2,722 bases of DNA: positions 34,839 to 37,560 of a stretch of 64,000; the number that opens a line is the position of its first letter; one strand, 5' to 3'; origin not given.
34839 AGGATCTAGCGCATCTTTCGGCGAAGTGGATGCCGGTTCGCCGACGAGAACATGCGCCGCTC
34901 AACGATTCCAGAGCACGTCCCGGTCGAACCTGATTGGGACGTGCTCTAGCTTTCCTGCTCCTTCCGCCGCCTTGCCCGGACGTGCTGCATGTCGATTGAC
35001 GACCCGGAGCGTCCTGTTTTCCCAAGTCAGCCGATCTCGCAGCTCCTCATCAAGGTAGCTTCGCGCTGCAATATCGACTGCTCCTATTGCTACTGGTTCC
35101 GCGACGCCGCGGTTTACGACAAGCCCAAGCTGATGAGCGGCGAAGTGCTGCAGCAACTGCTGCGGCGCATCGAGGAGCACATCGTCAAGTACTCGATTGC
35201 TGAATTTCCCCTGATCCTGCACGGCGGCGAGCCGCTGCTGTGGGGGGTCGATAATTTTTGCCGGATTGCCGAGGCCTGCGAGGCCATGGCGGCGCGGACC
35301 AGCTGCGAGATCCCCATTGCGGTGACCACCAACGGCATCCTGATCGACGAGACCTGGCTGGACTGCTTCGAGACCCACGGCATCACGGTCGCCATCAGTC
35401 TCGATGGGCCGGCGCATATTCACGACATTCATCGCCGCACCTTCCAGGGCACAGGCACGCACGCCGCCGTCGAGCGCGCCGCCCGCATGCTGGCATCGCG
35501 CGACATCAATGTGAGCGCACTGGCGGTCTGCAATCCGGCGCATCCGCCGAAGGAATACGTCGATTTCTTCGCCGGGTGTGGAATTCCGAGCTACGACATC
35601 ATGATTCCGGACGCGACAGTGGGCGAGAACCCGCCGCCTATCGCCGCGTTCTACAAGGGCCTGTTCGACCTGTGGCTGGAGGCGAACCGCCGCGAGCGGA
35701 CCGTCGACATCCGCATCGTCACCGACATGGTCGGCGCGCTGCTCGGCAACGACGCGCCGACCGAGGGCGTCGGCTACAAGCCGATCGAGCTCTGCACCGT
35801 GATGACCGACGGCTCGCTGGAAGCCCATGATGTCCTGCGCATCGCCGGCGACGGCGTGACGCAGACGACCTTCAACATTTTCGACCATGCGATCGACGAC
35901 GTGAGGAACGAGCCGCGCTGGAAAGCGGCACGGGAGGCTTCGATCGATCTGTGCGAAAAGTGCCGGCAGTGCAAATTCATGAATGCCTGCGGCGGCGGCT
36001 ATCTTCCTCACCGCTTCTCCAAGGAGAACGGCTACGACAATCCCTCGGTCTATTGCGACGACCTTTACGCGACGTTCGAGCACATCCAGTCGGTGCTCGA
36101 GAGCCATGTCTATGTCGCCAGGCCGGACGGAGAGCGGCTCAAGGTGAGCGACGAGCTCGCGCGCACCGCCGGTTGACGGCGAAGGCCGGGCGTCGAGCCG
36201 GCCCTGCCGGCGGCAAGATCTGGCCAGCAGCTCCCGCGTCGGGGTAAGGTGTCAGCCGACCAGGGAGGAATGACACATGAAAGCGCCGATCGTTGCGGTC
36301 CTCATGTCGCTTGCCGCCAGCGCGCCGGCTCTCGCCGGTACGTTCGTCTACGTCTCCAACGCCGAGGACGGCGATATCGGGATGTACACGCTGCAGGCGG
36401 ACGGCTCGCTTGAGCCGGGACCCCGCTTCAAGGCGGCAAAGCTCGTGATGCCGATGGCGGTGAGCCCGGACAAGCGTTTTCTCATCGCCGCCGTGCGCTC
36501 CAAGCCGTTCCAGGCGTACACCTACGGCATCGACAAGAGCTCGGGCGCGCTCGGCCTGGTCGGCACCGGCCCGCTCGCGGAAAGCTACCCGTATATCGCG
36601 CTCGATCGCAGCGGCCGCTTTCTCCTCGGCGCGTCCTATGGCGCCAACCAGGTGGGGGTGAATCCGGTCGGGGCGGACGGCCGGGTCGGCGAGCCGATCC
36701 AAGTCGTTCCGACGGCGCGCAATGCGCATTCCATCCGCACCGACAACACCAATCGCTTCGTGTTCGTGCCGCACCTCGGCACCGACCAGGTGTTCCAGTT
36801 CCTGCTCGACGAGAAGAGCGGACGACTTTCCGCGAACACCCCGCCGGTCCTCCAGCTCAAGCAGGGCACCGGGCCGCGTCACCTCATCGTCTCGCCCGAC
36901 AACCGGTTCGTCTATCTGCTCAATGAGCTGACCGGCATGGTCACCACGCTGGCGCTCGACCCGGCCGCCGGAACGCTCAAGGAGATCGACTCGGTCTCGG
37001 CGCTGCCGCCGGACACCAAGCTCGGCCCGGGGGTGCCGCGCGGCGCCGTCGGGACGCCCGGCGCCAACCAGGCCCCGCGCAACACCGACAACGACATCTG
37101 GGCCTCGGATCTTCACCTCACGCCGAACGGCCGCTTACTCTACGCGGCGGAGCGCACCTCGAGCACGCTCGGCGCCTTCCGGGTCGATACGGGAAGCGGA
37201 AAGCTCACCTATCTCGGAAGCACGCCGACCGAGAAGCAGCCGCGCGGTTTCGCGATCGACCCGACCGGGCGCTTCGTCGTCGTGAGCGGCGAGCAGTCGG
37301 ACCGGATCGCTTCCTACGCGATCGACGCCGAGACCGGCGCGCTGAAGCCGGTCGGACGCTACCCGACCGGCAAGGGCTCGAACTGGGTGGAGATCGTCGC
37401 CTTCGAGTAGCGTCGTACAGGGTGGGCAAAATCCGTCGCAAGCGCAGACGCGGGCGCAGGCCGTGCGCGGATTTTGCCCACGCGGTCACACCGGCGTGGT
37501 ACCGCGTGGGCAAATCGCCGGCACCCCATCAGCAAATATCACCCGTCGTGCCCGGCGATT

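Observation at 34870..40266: Candidate RiPP-like or peptide-signalling locus: radical-SAM/SPASM maturase, secreted beta-propeller, GG-leader peptide boxed by palindromic elements, convergent CHASE2 cyclase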

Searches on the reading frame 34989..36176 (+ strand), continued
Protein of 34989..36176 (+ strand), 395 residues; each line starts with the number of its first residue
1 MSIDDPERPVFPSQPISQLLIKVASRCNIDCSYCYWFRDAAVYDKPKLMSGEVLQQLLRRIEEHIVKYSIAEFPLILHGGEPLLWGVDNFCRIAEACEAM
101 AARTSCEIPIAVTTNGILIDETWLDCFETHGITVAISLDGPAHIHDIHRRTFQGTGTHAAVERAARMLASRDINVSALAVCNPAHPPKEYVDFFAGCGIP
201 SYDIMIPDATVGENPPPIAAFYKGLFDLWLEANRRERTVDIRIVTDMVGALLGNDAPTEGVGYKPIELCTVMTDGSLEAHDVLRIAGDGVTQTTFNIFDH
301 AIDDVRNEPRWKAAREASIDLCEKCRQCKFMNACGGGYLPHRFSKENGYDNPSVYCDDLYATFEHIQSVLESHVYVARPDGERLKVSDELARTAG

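Call 84: search_protein_families(library=ncbifam, proteins=[L205:3221-3472:+, L205:3486-5633:+], max_evalue=0.001)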
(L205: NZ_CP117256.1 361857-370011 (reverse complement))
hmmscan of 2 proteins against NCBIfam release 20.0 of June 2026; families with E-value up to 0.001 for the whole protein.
L205:3221-3472:+ (84 aa): 1 family
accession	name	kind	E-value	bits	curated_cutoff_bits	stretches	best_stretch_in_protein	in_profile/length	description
NF041705.1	RIPP_cyclo_YhhA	equivalog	7.6e-15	54.8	36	1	50-83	2-33/33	YhhA family cyclophane-containing RiPP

L205:3486-5633:+ (716 aa): 53 families (the best 25 are shown)
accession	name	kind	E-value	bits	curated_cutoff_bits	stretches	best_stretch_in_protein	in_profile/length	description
TIGR04269.1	SAM_SPASM_FxsB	subfamily_domain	1.2e-148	495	370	1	6-364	1-362/363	FxsB family cyclophane-forming radical SAM/SPASM peptide maturase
NF041707.1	rSAM_YhhB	equivalog_domain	1e-146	488.6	445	1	6-370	1-368/369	cyclophane-forming radical SAM/SPASM peptide maturase YhhB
TIGR04496.1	rSAM_XyeB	equivalog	6.4e-42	143.6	450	1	10-370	7-372/385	cyclophane-forming radical SAM/SPASM peptide maturase XyeB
TIGR04267.2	mod_HExxH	domain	1.5e-38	132.5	40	1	532-703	1-175/177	aKG-HExxH-type peptide beta-hydroxylase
TIGR03942.1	sulfatase_rSAM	equivalog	1e-36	126.8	349.45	1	13-368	7-358/363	anaerobic sulfatase maturase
NF041298.1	rSAM_mat_DynA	equivalog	3.9e-33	114.9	450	1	11-368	5-354/356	dynobactin maturation radical SAM/SPASM protein DynA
TIGR04261.1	rSAM_GlyRichRpt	subfamily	1.8e-29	102.9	310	1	16-345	6-336/363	cyclophane-forming radical SAM/SPASM peptide maturase GrrM/OscB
NF041300.1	rSAM_mat_DarW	exception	2.7e-27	95.6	650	1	8-367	42-398/415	radical SAM/SPASM peptide maturase DarW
NF041718.1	rSAM_phane_AMC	equivalog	5.2e-27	94.8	425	1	9-196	8-185/362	cyclophane-forming radical SAM peptide maturase AmcB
NF047865.1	rSAM_PapB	equivalog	9.3e-23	81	340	1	6-167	2-157/330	PapB family radical SAM/SPASM ranthipeptide maturase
TIGR03906.1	quino_hemo_SAM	equivalog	1.3e-21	76.8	453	1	4-159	91-241/467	quinohemoprotein amine dehydrogenase maturation protein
TIGR04163.1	rSAM_cobopep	equivalog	7.6e-21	74.4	375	1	15-165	72-214/428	peptide-modifying radical SAM enzyme CbpB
NF010308.0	PRK13745.1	equivalog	5.3e-20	71.7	484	1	13-190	20-194/412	anaerobic sulfatase-maturation protein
TIGR03974.1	rSAM_six_Cys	equivalog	1.4e-18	67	425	1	4-160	94-245/451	thioether cross-link-forming SCIFF peptide maturase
TIGR04148.1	GG_samocin_CFB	equivalog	1.9e-18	66.9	300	1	5-170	15-182/411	radical SAM peptide maturase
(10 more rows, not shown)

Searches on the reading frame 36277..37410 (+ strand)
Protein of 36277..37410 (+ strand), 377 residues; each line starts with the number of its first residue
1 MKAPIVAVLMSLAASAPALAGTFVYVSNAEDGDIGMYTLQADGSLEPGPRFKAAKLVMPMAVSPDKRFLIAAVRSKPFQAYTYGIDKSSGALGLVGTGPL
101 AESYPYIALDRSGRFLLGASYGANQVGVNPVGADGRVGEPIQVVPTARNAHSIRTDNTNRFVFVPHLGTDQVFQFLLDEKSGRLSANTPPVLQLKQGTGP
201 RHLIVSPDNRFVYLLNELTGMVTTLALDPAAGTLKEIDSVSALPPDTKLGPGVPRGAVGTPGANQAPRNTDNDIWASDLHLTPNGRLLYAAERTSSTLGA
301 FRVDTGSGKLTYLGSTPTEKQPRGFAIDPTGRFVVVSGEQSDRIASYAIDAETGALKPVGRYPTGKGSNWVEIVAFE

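Call 3: search_protein_families(library=ncbifam, proteins=[window:36277-37410:+], max_evalue=0.01)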
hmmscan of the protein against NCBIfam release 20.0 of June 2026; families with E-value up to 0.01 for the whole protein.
window:36277-37410:+ (377 aa): 5 families
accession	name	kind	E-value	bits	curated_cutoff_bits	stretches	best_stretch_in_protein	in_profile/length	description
NF008258.1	PRK11028.1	equivalog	1.2e-84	284.2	370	2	23-247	4-225/330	6-phosphogluconolactonase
NF050136.1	PGL_lacton_Staph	exception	2e-16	60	500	2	149-246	144-235/341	6-phosphogluconolactonase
NF052460.1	L-NosZ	equivalog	8.6e-10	37.7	700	2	21-213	54-231/480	clade III lactonase-type nitrous-oxide reductase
TIGR03866.1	PQQ_ABC_repeats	subfamily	1.1e-05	24.6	287.3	0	192-238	77-122/310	PQQ-dependent catabolism-associated beta-propeller protein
NF052340.1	hydrazine_beta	equivalog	0.0019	17.3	560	0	193-223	335-365/372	hydrazine synthase subunit beta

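Call 4: search_protein_families(library=pfam, proteins=[window:36277-37410:+], max_evalue=0.01)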
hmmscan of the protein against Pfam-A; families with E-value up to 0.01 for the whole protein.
window:36277-37410:+ (377 aa): 2 families
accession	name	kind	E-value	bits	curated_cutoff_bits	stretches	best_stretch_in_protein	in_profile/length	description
PF10282.15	Lactonase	-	3.7e-72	243.8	21.7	1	28-372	6-343/344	Lactonase, 7-bladed beta-propeller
PF08450.18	SGL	-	0.00031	20.9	26.3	0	279-347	139-210/246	SMP-30/Gluconolactonase/LRE-like region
